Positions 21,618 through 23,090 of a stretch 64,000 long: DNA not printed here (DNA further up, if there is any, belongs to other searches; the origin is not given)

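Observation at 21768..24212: Two tandem HisC-like PLP aminotransferases that both begin with an SRRAFV twin-arginine motif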

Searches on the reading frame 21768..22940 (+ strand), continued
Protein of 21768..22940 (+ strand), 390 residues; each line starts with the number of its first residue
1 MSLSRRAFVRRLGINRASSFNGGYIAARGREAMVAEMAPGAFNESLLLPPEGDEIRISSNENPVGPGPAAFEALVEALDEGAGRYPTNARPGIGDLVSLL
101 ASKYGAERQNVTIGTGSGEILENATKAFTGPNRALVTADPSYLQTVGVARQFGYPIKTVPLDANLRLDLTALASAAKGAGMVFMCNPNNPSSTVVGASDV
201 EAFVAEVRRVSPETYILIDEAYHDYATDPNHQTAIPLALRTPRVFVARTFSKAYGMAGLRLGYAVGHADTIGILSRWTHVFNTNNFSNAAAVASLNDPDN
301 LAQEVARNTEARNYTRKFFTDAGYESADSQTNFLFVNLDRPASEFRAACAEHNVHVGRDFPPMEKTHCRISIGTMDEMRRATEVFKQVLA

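Call 38: predict_structure(alignment_id=A1)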
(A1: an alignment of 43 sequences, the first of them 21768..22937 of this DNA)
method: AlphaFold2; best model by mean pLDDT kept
length: 390 residues; sequences in the alignment: 43
mean_pLDDT: 84.6   pTM: 0.84
mean pLDDT of the five models: 84.6, 84.1, 83.4, 82.6, 82.2
residues with pLDDT >= 90: 234; 70-90: 90; 50-70: 22; < 50: 44
segments of 3 or more residues with pLDDT < 50: 1-27, 31-33, 35-47
pLDDT, mean of each block of 10 residues (from residue 1): 39 38 45 44 50 84 88 78 68 92 97 89 95 94 90 96 88 97 88 89 98 97 93 97 97 87 96 82 76 95 95 95 89 92 94 88 89 94 96
secondary structure, 60 per line:
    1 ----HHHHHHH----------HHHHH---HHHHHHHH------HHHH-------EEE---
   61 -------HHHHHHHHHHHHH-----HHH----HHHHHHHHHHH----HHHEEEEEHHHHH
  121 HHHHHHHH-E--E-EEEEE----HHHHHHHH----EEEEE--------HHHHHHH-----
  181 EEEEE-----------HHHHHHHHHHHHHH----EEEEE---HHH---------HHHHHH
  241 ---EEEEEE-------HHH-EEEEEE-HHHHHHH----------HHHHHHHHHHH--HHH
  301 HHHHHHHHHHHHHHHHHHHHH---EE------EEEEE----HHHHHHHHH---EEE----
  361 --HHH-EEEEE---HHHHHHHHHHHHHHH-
elements in order: H5-11 H22-26 H30-37 H44-47 E55-57 H68-80 H93-103 E111-115 H116-128 E135-139 H144-151 E156-160 H169-175 E181-185 H197-210 E215-219 H235-240 E244-249 E261-266 H268-274 H285-295 H298-321 E333-337 H342-350 E354-356 E367-371 H375-389

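Call 42: fold_search(model_id=the predicted structure, library=pdb)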
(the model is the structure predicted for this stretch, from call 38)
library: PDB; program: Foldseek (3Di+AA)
matches with E <= 10: 1971; with E <= 0.001: 1479
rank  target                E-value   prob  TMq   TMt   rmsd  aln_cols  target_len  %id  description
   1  3ly1_D                1.4e-32  1.00  0.80  0.88   1.7       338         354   30  Crystal structure of Putative histidinol-phosphate aminotransferase (YP_050345.1) from Erwinia carotovora atroseptica  (released 2010-03-31)
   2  3ly1_C                4.1e-32  1.00  0.81  0.90   1.8       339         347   30  Crystal structure of Putative histidinol-phosphate aminotransferase (YP_050345.1) from Erwinia carotovora atroseptica  (released 2010-03-31)
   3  3ly1_A                7.2e-32  1.00  0.81  0.90   1.8       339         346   30  Crystal structure of Putative histidinol-phosphate aminotransferase (YP_050345.1) from Erwinia carotovora atroseptica  (released 2010-03-31)
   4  3cq5_A                2.9e-28  1.00  0.74  0.79   3.8       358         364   26  Histidinol-phosphate aminotransferase from Corynebacterium glutamicum in complex with PMP (released 2008-07-01)
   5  3cq5_B                4.6e-28  1.00  0.74  0.79   3.8       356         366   27  Histidinol-phosphate aminotransferase from Corynebacterium glutamicum in complex with PMP (released 2008-07-01)
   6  3ffh_B                6.2e-28  1.00  0.78  0.86   4.6       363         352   21  The crystal structure of histidinol-phosphate aminotransferase from Listeria innocua Clip11262. (released 2008-12-23)
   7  3get_B                1.1e-27  1.00  0.79  0.85   6.7       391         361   24  Crystal structure of putative histidinol-phosphate aminotransferase (NP_281508.1) from Campylobacter jejuni at 2.01 A  (released 2009-03-24)
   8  3get_A                1.1e-27  1.00  0.79  0.84   7.1       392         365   23  Crystal structure of putative histidinol-phosphate aminotransferase (NP_281508.1) from Campylobacter jejuni at 2.01 A  (released 2009-03-24)
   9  8bj4_C                2.6e-27  1.00  0.75  0.81   2.6       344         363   22  Crystal structure of Medicago truncatula histidinol-phosphate aminotransferase (HISN6) in apo form (released 2023-03-22)
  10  4r8d_A                3.2e-27  1.00  0.73  0.77   4.0       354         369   24  Crystal structure of Rv1600 encoded aminotransferase in complex with PLP-MES from Mycobacterium tuberculosis (released 2015-09-02)
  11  3hdo_B                6.1e-27  1.00  0.74  0.82   3.3       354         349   26  Crystal Structure of a Histidinol-phosphate aminotransferase from Geobacter metallireducens (released 2009-05-19)
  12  3hdo_A                8.6e-27  1.00  0.75  0.83   2.9       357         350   26  Crystal Structure of a Histidinol-phosphate aminotransferase from Geobacter metallireducens (released 2009-05-19)
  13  3ffh_A                9.1e-27  1.00  0.77  0.84   7.8       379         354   21  The crystal structure of histidinol-phosphate aminotransferase from Listeria innocua Clip11262. (released 2008-12-23)
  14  8bj3_B                9.6e-27  1.00  0.75  0.81   2.7       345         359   23  Crystal structure of Medicago truncatula histidinol-phosphate aminotransferase (HISN6) in complex with histidinol-phos (released 2023-03-22)
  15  4r2n_A                1.0e-26  1.00  0.76  0.84   3.2       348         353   30  Crystal structure of Rv3772 in complex with its substrate (released 2015-08-12)
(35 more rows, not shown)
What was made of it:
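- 21768..22940 (+): ORF A: upstream paralogue (A-clade), a 390-aa HisC-like class I/II PLP aminotransferase. The Schiff-base Lys252 codon is at 22521-22523. The AF2 core (residues 52-390) is confident and matches 3ly1 with TM 0.80-0.90 (calls 38, 42).
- On Class I/II (fold-type I) PLP aminotransferase, PF00155: Foldseek top hits are 3ly1 and HisC entries at E 1e-32 to 1e-22 with TM 0.7-0.9 (calls 38, 42).
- Closest known: Cytoplasmic histidinol-phosphate aminotransferase HisC. Same: The structural matches are HisC entries (call 42).
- The AF2 core matches 3ly1 and HisC structures (calls 38, 42).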

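Call 49: search_protein_families(library=ncbifam, max_evalue=1e-40, proteins=[L071:7001-8146:+, L073:7001-8143:+, L036:7001-8146:+, L065:7001-8134:+, L059:4438-5595:+, L050:7001-8161:+, L062:7001-8176:+, L060:7001-8155:+, L019:4230-5390:+, L015:7001-8143:+])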
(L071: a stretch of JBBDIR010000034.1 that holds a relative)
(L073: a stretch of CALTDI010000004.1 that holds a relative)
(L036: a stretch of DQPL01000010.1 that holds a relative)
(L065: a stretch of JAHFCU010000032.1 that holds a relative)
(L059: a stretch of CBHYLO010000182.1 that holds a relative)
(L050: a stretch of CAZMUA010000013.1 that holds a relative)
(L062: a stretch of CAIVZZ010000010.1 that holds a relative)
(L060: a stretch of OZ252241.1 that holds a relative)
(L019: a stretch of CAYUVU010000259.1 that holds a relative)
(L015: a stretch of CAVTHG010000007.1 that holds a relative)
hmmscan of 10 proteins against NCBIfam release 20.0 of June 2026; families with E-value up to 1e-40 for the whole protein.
L071:7001-8146:+ (382 aa): 7 families
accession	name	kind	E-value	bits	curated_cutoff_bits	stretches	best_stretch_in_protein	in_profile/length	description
NF006580.0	PRK09105.1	subfamily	7e-71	239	444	1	2-381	4-371/375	pyridoxal phosphate-dependent aminotransferase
TIGR01141.1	hisC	equivalog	4.3e-64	216.6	276.55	1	38-379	11-348/349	histidinol-phosphate transaminase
NF051461.1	pyoverd_PtaA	equivalog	7.1e-64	215.8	500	1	2-379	3-358/359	pyoverdine biosynthesis transaminase PtaA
NF002878.0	PRK03321.1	subfamily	3e-53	180.8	374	1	47-380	24-348/352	histidinol-phosphate transaminase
NF003496.0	PRK05166.1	equivalog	3.8e-50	170.7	540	1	46-381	37-370/373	histidinol-phosphate transaminase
TIGR01140.1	L_thr_O3P_dcar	equivalog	5.7e-44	150.6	290.55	1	81-372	46-325/331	threonine-phosphate decarboxylase CobD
NF006014.0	PRK08153.1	equivalog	6.5e-44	150.3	510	1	50-381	38-364/370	pyridoxal phosphate-dependent aminotransferase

L073:7001-8143:+ (381 aa): 7 families
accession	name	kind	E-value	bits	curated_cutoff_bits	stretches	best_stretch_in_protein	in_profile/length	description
NF006580.0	PRK09105.1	subfamily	6.3e-73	245.8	444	1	2-380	4-371/375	pyridoxal phosphate-dependent aminotransferase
TIGR01141.1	hisC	equivalog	9.3e-63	212.2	276.55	1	38-378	15-348/349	histidinol-phosphate transaminase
NF051461.1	pyoverd_PtaA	equivalog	1.8e-62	211.1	500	1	2-378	3-358/359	pyoverdine biosynthesis transaminase PtaA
NF002878.0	PRK03321.1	subfamily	1.3e-51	175.4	374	1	46-379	24-348/352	histidinol-phosphate transaminase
NF003496.0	PRK05166.1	equivalog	1.4e-49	168.8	540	1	45-380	37-370/373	histidinol-phosphate transaminase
NF006014.0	PRK08153.1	equivalog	9.7e-46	156.3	510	1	49-380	38-364/370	pyridoxal phosphate-dependent aminotransferase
TIGR01140.1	L_thr_O3P_dcar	equivalog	6.1e-44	150.5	290.55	1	80-371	46-325/331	threonine-phosphate decarboxylase CobD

L036:7001-8146:+ (382 aa): 7 families
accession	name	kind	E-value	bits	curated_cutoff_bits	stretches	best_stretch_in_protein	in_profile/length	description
NF006580.0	PRK09105.1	subfamily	1.9e-73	247.5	444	1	3-378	5-368/375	pyridoxal phosphate-dependent aminotransferase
NF051461.1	pyoverd_PtaA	equivalog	2.7e-69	233.6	500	1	24-377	17-356/359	pyoverdine biosynthesis transaminase PtaA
TIGR01141.1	hisC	equivalog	2.4e-64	217.4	276.55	1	41-378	15-347/349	histidinol-phosphate transaminase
NF002878.0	PRK03321.1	subfamily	1.3e-57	195.2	374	1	47-377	23-345/352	histidinol-phosphate transaminase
NF003496.0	PRK05166.1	equivalog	8.4e-54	182.7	540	1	47-377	37-366/373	histidinol-phosphate transaminase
TIGR01140.1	L_thr_O3P_dcar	equivalog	1.5e-45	155.8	290.55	1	48-369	19-322/331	threonine-phosphate decarboxylase CobD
NF006014.0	PRK08153.1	equivalog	8.6e-45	153.2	510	1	50-373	37-356/370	pyridoxal phosphate-dependent aminotransferase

L065:7001-8134:+ (378 aa): 7 families
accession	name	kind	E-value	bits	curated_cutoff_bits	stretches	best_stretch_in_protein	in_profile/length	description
NF006580.0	PRK09105.1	subfamily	1.4e-80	271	444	1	2-377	4-371/375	pyridoxal phosphate-dependent aminotransferase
NF051461.1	pyoverd_PtaA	equivalog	3.7e-68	229.9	500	1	2-374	3-357/359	pyoverdine biosynthesis transaminase PtaA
TIGR01141.1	hisC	equivalog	3.9e-68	229.9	276.55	1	47-375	22-348/349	histidinol-phosphate transaminase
NF002878.0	PRK03321.1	subfamily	3.5e-63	213.5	374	1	46-376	23-348/352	histidinol-phosphate transaminase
NF003496.0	PRK05166.1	equivalog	1.8e-58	198.1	540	1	45-377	36-370/373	histidinol-phosphate transaminase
NF006014.0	PRK08153.1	equivalog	7.3e-48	163.3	510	1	48-377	36-364/370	pyridoxal phosphate-dependent aminotransferase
TIGR01140.1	L_thr_O3P_dcar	equivalog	7.3e-45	153.5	290.55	1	44-373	16-330/331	threonine-phosphate decarboxylase CobD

L059:4438-5595:+ (386 aa): 8 families
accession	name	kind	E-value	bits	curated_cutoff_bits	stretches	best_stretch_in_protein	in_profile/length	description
NF006580.0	PRK09105.1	subfamily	3.4e-94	315.8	444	1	2-385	4-370/375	pyridoxal phosphate-dependent aminotransferase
NF051461.1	pyoverd_PtaA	equivalog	2.9e-79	266.4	500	1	35-384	14-358/359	pyoverdine biosynthesis transaminase PtaA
TIGR01141.1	hisC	equivalog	1.1e-73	248.1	276.55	1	50-384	18-348/349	histidinol-phosphate transaminase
NF002878.0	PRK03321.1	subfamily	4.8e-71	239.3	374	1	48-383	16-346/352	histidinol-phosphate transaminase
NF003496.0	PRK05166.1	equivalog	2.1e-63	214.3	540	1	44-384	26-368/373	histidinol-phosphate transaminase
TIGR01140.1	L_thr_O3P_dcar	equivalog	9.4e-53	179.4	290.55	1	45-373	8-321/331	threonine-phosphate decarboxylase CobD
NF006014.0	PRK08153.1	equivalog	5.9e-47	160.3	510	1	58-386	37-364/370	pyridoxal phosphate-dependent aminotransferase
NF002877.0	PRK03317.1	equivalog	9.6e-42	143.1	409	1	57-384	34-365/374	histidinol-phosphate transaminase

L050:7001-8161:+ (387 aa): 7 families
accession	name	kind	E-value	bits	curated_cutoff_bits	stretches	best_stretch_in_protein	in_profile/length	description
NF006580.0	PRK09105.1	subfamily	5.8e-76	255.8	444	1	2-386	4-370/375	pyridoxal phosphate-dependent aminotransferase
NF051461.1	pyoverd_PtaA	equivalog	7.4e-66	222.3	500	1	3-385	4-358/359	pyoverdine biosynthesis transaminase PtaA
TIGR01141.1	hisC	equivalog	3.9e-62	210.1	276.55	1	50-385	20-348/349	histidinol-phosphate transaminase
NF002878.0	PRK03321.1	subfamily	1.2e-54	185.4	374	1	52-385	24-347/352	histidinol-phosphate transaminase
NF003496.0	PRK05166.1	equivalog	2.6e-49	168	540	1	53-386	39-369/373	histidinol-phosphate transaminase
NF006014.0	PRK08153.1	equivalog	1.3e-42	146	510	1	47-386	30-363/370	pyridoxal phosphate-dependent aminotransferase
TIGR01140.1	L_thr_O3P_dcar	equivalog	2.1e-42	145.5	290.55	1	89-381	50-328/331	threonine-phosphate decarboxylase CobD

L062:7001-8176:+ (392 aa): 8 families
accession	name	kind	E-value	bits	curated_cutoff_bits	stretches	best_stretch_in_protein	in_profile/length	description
NF006580.0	PRK09105.1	subfamily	4.8e-87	292.2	444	1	2-389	4-369/375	pyridoxal phosphate-dependent aminotransferase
NF051461.1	pyoverd_PtaA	equivalog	1.3e-73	247.9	500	1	29-388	5-357/359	pyoverdine biosynthesis transaminase PtaA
TIGR01141.1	hisC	equivalog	4e-71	239.7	276.55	1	50-389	11-348/349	histidinol-phosphate transaminase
NF002878.0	PRK03321.1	subfamily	7e-62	209.2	374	1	57-389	20-347/352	histidinol-phosphate transaminase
NF003496.0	PRK05166.1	equivalog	4.1e-55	187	540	1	56-388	33-367/373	histidinol-phosphate transaminase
NF002877.0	PRK03317.1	equivalog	4.6e-49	167.2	409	1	62-387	34-363/374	histidinol-phosphate transaminase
NF006014.0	PRK08153.1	equivalog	4.9e-45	154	510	1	60-388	34-361/370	pyridoxal phosphate-dependent aminotransferase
TIGR01140.1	L_thr_O3P_dcar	equivalog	6.1e-45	153.8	290.55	1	61-383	19-326/331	threonine-phosphate decarboxylase CobD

L060:7001-8155:+ (385 aa): 6 families
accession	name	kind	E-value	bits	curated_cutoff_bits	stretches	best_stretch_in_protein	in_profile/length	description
NF006580.0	PRK09105.1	subfamily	1.7e-78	264.1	444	1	2-384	4-370/375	pyridoxal phosphate-dependent aminotransferase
NF051461.1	pyoverd_PtaA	equivalog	4.9e-72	242.6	500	1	43-383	27-358/359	pyoverdine biosynthesis transaminase PtaA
TIGR01141.1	hisC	equivalog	4.1e-62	210.1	276.55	1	49-383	20-348/349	histidinol-phosphate transaminase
NF002878.0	PRK03321.1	subfamily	2.2e-52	177.9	374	1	52-383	24-347/352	histidinol-phosphate transaminase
NF003496.0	PRK05166.1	equivalog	4.7e-47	160.5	540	1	50-384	36-369/373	histidinol-phosphate transaminase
TIGR01140.1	L_thr_O3P_dcar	equivalog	2.6e-43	148.4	290.55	1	83-378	44-327/331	threonine-phosphate decarboxylase CobD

L019:4230-5390:+ (387 aa): 7 families
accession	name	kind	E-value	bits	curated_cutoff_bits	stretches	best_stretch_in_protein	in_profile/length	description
NF006580.0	PRK09105.1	subfamily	1.3e-80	271.1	444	1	3-386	5-370/375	pyridoxal phosphate-dependent aminotransferase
TIGR01141.1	hisC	equivalog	2.2e-68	230.7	276.55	1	50-385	19-348/349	histidinol-phosphate transaminase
NF051461.1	pyoverd_PtaA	equivalog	8.8e-66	222.1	500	1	3-385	4-358/359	pyoverdine biosynthesis transaminase PtaA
NF002878.0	PRK03321.1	subfamily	7.8e-65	218.9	374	1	50-383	21-345/352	histidinol-phosphate transaminase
NF003496.0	PRK05166.1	equivalog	3.2e-53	180.8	540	1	54-386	39-369/373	histidinol-phosphate transaminase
NF006014.0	PRK08153.1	equivalog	9.1e-52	176.1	510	1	54-387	36-364/370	pyridoxal phosphate-dependent aminotransferase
TIGR01140.1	L_thr_O3P_dcar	equivalog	3.8e-43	147.9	290.55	1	50-380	16-327/331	threonine-phosphate decarboxylase CobD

L015:7001-8143:+ (381 aa): 6 families
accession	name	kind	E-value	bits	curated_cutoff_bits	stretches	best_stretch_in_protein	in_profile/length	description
NF006580.0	PRK09105.1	subfamily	1.2e-78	264.6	444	1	3-380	5-370/375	pyridoxal phosphate-dependent aminotransferase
NF051461.1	pyoverd_PtaA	equivalog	7.8e-70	235.4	500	1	34-379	27-358/359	pyoverdine biosynthesis transaminase PtaA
TIGR01141.1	hisC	equivalog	4.5e-62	210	276.55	1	34-379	9-348/349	histidinol-phosphate transaminase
NF002878.0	PRK03321.1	subfamily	1.6e-54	185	374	1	48-379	24-347/352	histidinol-phosphate transaminase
NF003496.0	PRK05166.1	equivalog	1.4e-48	165.6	540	1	50-380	40-369/373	histidinol-phosphate transaminase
TIGR01140.1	L_thr_O3P_dcar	equivalog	1.3e-45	156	290.55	1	71-370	36-323/331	threonine-phosphate decarboxylase CobD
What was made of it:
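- On PtaA, pyoverdine biosynthesis transaminase (NF051461, equivalog): Ten relatives score 211-266 bits (call 49).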

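Call 53: search_solved_structures(query=window:21768-22940:+, max_evalue=1e-30, show_alignments=2)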
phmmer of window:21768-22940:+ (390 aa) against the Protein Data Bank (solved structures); distinct sequences matched with E-value up to 1e-30: 3.
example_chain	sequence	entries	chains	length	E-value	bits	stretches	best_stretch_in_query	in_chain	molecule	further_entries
3ly1_A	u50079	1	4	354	3.8e-42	148.1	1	48-385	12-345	Putative histidinol-phosphate aminotransferase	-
4r2n_A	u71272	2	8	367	2.1e-34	122.6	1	54-354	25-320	Putative phenylalanine aminotransferase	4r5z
3get_A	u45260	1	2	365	4.2e-31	111.8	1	53-385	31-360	Histidinol-phosphate aminotransferase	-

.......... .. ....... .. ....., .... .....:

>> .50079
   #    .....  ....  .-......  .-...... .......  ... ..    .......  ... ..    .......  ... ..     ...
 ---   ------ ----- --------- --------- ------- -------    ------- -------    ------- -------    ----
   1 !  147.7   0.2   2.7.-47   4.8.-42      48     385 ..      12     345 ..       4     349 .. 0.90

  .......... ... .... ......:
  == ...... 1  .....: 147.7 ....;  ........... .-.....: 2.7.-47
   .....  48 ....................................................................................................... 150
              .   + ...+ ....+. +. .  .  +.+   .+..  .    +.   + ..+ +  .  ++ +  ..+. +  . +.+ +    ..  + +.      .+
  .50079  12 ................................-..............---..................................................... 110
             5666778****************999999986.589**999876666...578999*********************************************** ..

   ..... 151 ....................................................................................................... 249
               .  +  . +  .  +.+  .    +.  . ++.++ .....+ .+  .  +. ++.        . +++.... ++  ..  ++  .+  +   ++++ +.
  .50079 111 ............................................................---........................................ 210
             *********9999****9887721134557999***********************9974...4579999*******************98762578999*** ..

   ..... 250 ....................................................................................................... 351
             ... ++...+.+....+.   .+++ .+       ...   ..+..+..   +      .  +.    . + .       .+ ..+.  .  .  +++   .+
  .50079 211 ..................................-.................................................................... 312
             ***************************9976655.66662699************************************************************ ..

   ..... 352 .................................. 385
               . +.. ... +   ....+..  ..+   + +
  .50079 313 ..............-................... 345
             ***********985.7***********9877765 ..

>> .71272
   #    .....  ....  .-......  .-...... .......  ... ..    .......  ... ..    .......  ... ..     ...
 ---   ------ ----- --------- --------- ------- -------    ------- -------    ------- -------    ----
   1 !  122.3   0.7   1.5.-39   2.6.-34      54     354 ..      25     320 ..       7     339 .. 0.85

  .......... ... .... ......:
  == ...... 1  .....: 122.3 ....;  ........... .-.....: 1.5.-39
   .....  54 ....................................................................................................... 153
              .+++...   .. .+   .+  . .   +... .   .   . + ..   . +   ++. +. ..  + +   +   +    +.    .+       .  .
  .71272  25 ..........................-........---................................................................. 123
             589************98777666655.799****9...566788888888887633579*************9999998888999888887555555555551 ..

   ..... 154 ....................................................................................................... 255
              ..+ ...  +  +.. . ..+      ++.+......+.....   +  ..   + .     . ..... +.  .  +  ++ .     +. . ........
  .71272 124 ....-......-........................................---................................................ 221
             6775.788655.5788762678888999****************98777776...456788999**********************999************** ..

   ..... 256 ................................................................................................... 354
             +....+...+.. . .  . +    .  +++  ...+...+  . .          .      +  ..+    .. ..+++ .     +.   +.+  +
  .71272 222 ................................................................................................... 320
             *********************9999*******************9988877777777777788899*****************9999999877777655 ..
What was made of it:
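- On Class I/II (fold-type I) PLP aminotransferase, PF00155: They align with 3ly1 and 4r2n (call 53).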
